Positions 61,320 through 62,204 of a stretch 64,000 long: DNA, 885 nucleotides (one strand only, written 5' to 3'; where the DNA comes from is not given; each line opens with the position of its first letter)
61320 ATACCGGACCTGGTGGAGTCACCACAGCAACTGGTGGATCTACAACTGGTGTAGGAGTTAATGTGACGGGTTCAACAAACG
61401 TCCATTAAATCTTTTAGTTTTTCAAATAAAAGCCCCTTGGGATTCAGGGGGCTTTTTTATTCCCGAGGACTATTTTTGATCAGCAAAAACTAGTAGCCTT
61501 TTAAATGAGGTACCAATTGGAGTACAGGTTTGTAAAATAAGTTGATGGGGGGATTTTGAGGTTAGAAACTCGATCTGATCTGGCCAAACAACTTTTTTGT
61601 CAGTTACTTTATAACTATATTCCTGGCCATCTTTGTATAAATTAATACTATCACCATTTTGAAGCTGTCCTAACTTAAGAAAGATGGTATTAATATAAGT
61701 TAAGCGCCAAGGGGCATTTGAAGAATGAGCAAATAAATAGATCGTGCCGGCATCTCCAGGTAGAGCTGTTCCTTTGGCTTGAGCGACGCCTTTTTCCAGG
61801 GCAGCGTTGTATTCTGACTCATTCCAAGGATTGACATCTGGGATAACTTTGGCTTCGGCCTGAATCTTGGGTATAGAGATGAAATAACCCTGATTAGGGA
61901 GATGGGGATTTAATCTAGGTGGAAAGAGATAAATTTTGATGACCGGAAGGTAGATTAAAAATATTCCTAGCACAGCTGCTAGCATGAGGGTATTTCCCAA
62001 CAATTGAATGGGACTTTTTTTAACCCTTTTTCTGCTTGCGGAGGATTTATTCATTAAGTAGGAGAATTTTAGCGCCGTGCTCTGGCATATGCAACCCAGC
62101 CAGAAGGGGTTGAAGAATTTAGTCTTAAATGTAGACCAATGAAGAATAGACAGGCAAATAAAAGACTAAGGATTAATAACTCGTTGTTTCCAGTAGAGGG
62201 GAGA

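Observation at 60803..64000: Sortase with a family of Asn/Thr/Gly-rich repeat surface proteins sharing an SGNG(A/S)GS ... ANTG motif, one with a canonical LPSTG sorting signal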

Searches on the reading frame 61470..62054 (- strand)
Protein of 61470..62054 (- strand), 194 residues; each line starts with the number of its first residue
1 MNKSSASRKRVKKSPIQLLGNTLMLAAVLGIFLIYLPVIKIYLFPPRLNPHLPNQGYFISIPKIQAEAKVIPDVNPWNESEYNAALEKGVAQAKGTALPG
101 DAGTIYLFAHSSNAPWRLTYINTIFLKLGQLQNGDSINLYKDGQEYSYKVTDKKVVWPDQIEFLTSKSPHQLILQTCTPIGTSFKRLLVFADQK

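Call 5: search_protein_families(library=pfam, proteins=[window:61470-62054:-], max_evalue=1)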
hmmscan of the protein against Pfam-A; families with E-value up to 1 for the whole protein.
window:61470-62054:- (194 aa): 1 family
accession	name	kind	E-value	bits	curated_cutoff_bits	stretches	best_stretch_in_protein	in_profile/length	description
PF04203.18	Sortase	-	7.3e-22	77.9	26.6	1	59-192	1-123/125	Sortase domain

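Call 6: search_protein_families(library=ncbifam, proteins=[window:61470-62054:-], max_evalue=1)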
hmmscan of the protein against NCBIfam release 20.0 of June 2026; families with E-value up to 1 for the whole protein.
window:61470-62054:- (194 aa): 7 families
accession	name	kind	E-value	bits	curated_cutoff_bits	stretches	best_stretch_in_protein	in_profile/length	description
TIGR01076.1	sortase_fam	subfamily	9.7e-16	57.8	39.35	1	59-191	3-125/136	sortase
NF033745.1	class_C_sortase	subfamily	2.8e-15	56.6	160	1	59-191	96-218/220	class C sortase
NF033746.1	class_D_sortase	subfamily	4.3e-14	52.5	165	1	59-192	13-132/135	class D sortase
NF058671.1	sortase_SrtD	exception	7.5e-14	51.8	140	1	59-191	67-185/187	class D sortase, LPxTATN-specific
NF033747.1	class_E_sortase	subfamily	1.5e-07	31.5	160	1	78-192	88-204/211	class E sortase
TIGR03784.1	marine_sortase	equivalog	2.2e-07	30.6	158.25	1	122-180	100-159/174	class GN sortase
NF033748.1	class_F_sortase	subfamily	0.00031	20.4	166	1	57-159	12-112/155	class F sortase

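Call 65: find_related_loci(query=window:61470-62051:-, collection=genome_contigs, flank=8000)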
Query window:61470-62051:- (193 aa) in genome_contigs; peptide patterns used: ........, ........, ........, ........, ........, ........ (x = any residue, [..] = any of these).
322 stretches matched a pattern; 2 encode a relative of the query (tblastn E <= 1e-3); 2 distinct loci.
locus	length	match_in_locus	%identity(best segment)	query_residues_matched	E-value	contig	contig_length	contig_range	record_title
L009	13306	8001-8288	33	75-177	2e-7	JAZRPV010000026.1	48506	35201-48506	MAG: Bacilli bacterium isolate T1900045371_YK20190061.MAGScoT_cleanbin_000010 SGB_6857_k141_2125286, whole genome shotgu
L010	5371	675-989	34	96-190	6e-7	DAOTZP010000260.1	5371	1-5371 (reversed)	MAG TPA_asm: Anaerolineales bacterium isolate H59_545 k97_447182, whole genome shotgun sequence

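Call 69: find_related_loci(query=A5, collection=metagenome_contigs, flank=8000)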
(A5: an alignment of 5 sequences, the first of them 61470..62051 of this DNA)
Query A5 (193 aa) in metagenome_contigs; peptide patterns used: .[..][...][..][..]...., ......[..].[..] (x = any residue, [..] = any of these).
600 stretches matched a pattern (row limit reached: there are more); 562 encode a relative of the query (tblastn E <= 1e-3); the best 80 are kept; 80 distinct loci.
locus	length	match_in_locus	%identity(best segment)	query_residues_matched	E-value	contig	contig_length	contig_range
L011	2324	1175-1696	56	18-191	1e-68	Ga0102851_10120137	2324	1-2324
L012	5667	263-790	52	16-191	3e-64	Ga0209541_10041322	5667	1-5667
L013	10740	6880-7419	51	8-191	9e-64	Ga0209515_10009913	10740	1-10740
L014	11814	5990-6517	51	16-191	9e-64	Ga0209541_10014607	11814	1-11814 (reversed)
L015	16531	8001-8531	58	19-193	7e-64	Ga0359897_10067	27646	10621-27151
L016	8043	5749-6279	58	19-193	7e-64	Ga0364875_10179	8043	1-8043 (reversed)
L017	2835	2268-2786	56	18-190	2e-63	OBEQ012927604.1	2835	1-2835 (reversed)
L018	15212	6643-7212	52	5-192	5e-63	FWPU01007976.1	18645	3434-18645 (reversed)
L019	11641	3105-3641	54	11-191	9e-62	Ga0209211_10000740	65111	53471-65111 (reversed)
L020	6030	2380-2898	54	18-190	4e-62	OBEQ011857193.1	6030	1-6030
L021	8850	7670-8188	52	18-190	2e-61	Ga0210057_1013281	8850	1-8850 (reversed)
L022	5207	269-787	57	18-190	1e-60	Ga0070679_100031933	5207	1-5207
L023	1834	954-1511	53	9-191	3e-62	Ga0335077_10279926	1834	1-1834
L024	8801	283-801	57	18-190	2e-60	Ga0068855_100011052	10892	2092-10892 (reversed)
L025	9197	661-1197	51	6-190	2e-58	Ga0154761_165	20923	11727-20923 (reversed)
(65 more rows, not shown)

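Call 75: search_solved_structures(query=A5, max_evalue=0.001)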
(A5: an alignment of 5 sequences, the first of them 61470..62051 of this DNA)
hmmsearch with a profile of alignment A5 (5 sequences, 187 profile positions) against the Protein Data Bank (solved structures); distinct sequences matched with E-value up to 0.001: 43.
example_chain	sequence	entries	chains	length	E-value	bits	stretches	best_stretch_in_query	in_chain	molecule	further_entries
4d7w_A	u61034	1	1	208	1.3e-11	47.7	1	46-182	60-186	SORTASE FAMILY PROTEIN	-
6ixz_A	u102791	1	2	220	1.5e-11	47.5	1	76-184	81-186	Sortase family protein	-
7d6p_A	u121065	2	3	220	1.5e-11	47.5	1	76-184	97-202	Sortase family protein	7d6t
2xwg_A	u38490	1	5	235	9.1e-11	45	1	77-184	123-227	SORTASE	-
6bwe_A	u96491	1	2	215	3.4e-10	43.1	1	51-185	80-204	Putative fimbrial associated sortase-like protein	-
5k9a_A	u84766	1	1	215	3.4e-10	43.1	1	51-185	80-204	Putative fimbrial associated sortase-like protein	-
3o0p_A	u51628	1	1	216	3.6e-10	43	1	54-182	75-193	Sortase family protein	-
8t28_A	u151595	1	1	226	3.8e-10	42.9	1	76-183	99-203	Class C sortase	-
8gr6_A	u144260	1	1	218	7.3e-10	42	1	76-182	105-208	Sortase-like protein, putative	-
24rr_A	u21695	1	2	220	1e-09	41.5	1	52-182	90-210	Ebp pilus assembly class C sortase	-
4d70_A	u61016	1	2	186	1.2e-09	41.3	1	77-176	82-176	SORTASE FAMILY PROTEIN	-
2kw8_A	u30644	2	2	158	8.4e-09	38.6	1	110-182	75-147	LPXTG-site transpeptidase family protein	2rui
8guu_A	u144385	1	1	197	2.6e-08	37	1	76-182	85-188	Sortase-like protein, putative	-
4g1j_A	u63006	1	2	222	4.7e-08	36.1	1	50-183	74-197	Sortase family protein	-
3rbi_A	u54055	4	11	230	5.3e-08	36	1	50-183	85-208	Sortase family protein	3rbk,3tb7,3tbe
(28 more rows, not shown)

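Call 76: search_solved_structures(query=window:61470-62051:-, max_evalue=0.001, show_alignments=3)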
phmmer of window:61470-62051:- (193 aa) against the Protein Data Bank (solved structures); distinct sequences matched with E-value up to 0.001: 17.
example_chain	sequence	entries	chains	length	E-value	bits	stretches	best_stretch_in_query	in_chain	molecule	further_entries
8t28_A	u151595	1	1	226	1.6e-08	37.8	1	83-189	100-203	Class C sortase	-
7d6p_A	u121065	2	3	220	8.7e-08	35.4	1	84-190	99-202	Sortase family protein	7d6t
6ixz_A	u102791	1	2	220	9.2e-08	35.4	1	84-190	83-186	Sortase family protein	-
2xwg_A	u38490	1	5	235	5.6e-07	32.8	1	79-191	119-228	SORTASE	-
2w1k_A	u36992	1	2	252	6.5e-07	32.6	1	85-189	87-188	PUTATIVE SORTASE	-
2kw8_A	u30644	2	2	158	3.1e-06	30.4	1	117-191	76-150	LPXTG-site transpeptidase family protein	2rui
4g1j_A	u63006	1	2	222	9.5e-06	28.8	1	81-188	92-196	Sortase family protein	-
3o0p_A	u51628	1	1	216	9.6e-06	28.8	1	82-188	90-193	Sortase family protein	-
3rbi_A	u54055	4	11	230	1e-05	28.6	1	81-188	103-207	Sortase family protein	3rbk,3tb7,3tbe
5k9a_A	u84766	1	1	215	3.1e-05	27.1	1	60-190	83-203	Putative fimbrial associated sortase-like protein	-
6bwe_A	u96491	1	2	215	3.1e-05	27.1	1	60-190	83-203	Putative fimbrial associated sortase-like protein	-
3re9_A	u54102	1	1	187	8.1e-05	25.8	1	57-188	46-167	Sortase-like protein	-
8gmx_A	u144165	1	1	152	0.00012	25.1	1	75-189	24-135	Class C sortase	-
24rr_A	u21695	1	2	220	0.00015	24.9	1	81-188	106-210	Ebp pilus assembly class C sortase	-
8gr6_A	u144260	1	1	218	0.00018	24.6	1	82-189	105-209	Sortase-like protein, putative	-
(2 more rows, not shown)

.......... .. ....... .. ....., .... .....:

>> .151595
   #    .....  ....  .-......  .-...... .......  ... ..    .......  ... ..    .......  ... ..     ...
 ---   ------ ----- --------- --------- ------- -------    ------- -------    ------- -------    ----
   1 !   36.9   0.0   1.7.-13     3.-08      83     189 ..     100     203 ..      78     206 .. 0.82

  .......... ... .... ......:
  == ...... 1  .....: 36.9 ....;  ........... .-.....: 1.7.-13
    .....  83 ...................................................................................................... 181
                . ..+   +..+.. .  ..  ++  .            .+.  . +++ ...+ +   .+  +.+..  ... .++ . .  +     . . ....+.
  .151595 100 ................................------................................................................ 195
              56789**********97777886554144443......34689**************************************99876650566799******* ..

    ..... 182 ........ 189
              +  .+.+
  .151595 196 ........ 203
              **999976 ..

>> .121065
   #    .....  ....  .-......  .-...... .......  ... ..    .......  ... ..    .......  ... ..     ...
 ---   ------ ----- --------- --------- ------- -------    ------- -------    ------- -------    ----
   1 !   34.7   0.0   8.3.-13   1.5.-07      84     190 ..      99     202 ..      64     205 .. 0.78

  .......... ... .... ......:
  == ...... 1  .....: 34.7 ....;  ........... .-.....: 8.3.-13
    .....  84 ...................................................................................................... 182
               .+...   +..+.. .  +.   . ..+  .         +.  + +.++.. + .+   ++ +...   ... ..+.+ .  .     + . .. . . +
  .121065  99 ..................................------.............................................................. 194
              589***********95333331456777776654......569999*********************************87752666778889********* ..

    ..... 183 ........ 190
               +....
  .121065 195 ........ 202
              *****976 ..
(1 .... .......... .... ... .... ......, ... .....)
